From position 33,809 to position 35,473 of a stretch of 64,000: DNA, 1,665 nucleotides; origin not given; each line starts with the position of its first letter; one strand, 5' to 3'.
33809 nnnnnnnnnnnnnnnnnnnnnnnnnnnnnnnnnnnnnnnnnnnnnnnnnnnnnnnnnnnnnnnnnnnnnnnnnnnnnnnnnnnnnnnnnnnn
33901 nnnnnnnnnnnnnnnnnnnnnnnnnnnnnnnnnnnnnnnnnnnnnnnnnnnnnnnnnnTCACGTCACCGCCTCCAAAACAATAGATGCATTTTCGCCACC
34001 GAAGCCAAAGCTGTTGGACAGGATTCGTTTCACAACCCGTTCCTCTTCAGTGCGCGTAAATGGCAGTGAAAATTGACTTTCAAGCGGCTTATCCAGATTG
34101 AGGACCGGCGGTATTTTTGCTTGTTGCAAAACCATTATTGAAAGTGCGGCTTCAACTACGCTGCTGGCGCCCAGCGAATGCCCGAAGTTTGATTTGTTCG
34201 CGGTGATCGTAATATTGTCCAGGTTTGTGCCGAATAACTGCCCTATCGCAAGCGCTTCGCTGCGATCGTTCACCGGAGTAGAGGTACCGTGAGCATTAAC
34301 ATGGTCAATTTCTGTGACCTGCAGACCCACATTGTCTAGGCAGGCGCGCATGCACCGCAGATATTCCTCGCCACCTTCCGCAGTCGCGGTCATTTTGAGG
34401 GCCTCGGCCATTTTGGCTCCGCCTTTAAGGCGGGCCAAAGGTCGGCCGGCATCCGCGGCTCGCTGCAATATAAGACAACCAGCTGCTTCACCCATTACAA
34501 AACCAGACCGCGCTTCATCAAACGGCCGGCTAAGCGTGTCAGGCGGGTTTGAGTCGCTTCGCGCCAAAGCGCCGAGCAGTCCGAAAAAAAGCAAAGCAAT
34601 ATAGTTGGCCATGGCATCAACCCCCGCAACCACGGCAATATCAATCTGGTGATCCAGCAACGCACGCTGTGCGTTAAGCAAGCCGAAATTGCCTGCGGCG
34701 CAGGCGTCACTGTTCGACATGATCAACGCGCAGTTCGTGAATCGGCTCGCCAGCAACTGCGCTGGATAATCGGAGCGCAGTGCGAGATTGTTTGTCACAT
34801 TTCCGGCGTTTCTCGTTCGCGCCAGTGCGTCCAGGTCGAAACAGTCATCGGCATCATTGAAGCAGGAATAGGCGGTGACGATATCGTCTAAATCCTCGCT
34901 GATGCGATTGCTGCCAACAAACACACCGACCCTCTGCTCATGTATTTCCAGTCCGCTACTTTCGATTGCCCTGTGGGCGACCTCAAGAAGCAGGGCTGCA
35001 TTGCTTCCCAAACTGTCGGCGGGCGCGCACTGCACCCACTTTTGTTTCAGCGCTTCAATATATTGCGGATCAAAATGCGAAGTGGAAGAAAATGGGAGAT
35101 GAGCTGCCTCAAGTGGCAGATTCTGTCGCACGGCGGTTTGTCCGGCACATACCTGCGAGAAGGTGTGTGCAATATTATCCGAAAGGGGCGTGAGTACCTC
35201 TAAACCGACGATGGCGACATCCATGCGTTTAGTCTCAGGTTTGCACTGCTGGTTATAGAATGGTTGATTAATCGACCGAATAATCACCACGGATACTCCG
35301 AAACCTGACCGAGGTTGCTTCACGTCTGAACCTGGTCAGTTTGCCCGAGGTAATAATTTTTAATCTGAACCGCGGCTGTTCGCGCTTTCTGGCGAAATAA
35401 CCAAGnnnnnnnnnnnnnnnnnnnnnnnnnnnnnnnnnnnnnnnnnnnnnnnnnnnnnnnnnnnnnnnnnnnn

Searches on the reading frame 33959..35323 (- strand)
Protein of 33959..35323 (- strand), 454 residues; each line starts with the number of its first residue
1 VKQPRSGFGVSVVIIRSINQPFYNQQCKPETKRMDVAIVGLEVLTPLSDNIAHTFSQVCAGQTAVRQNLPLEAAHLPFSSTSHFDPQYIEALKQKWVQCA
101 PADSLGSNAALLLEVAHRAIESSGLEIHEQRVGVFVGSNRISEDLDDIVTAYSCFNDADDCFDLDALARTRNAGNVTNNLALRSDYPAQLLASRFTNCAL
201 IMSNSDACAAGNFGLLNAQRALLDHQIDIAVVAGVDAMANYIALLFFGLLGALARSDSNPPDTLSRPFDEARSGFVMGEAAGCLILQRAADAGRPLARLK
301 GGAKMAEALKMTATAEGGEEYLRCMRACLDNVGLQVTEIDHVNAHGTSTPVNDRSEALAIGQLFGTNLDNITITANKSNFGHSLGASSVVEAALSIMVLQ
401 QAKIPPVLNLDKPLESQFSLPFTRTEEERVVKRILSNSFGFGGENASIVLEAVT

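Call 8: search_protein_families(library=pfam, proteins=[window:33959-35323:-], max_evalue=0.001)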
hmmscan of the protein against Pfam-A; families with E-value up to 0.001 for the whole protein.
window:33959-35323:- (454 aa): 2 families
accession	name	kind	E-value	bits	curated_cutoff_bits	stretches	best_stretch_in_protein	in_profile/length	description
PF02801.28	Ketoacyl-synt_C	-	1.7e-28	99.4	20.8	1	297-410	2-118/119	Beta-ketoacyl synthase, C-terminal domain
PF00109.32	ketoacyl-synt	-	5.9e-23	82.2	20.8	1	35-292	3-252/252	Beta-ketoacyl synthase, N-terminal domain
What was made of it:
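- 33959..35323 (-): kecB-like ketosynthase (KS alpha). Pfam ketoacyl-synt N and C domains (call 8).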

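Call 9: search_protein_families(library=ncbifam, proteins=[window:33959-35323:-], max_evalue=0.00001)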
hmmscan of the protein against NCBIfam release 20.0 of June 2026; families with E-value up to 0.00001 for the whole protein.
window:33959-35323:- (454 aa): 18 families
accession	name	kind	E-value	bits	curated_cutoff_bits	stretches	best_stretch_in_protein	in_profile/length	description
TIGR03150.1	fabF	equivalog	1.7e-67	227.9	493.75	1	200-450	153-406/407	beta-ketoacyl-ACP synthase II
NF005589.0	PRK07314.1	subfamily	5e-66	223.1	387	1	199-453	155-412/413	beta-ketoacyl-ACP synthase II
NF004970.0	PRK06333.1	subfamily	3e-65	220.7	525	1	200-451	165-420/424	beta-ketoacyl-ACP synthase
NF005076.0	PRK06501.1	equivalog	1.5e-59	202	629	1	30-451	7-421/425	beta-ketoacyl-ACP synthase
NF004618.0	PRK05952.1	equivalog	3.5e-50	171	455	1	34-452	2-382/384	beta-ketoacyl-ACP synthase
NF005490.0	PRK07103.1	equivalog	4.5e-49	167.6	445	1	207-452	168-412/414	polyketide beta-ketoacyl:acyl carrier protein synthase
NF006618.0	PRK09185.1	subfamily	2.9e-48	164.9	407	1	116-452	82-392/394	beta-ketoacyl-ACP synthase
NF006274.0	PRK08439.1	equivalog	2.8e-47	161.4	621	1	202-451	156-404/406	beta-ketoacyl-ACP synthase II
NF058662.1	cispenta_AmcF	equivalog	1e-45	156.3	325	1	203-451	124-368/369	cispentacin biosynthesis acyltransferase subunit AmcF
NF005916.1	PRK07910.1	equivalog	1.5e-43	149.3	560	1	197-450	160-415/418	KasA/KasB family beta-ketoacyl-ACP synthase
NF005935.0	PRK07967.1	equivalog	9.3e-42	143.3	630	1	117-451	80-402/406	beta-ketoacyl-ACP synthase I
NF006587.0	PRK09116.1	equivalog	2.1e-38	132.1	470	1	199-451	155-405/408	beta-ketoacyl-ACP synthase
NF006434.0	PRK08722.1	equivalog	1.6e-36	126.1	759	1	37-451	7-412/414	beta-ketoacyl-ACP synthase II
NF045894.1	PKS_plus_SDR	equivalog_domain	6e-26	90.4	1740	1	110-452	92-426/1515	type I polyketide synthase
NF040607.1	mycolic_Pks13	equivalog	7.7e-22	76.6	2100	1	204-453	267-526/1680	polyketide synthase Pks13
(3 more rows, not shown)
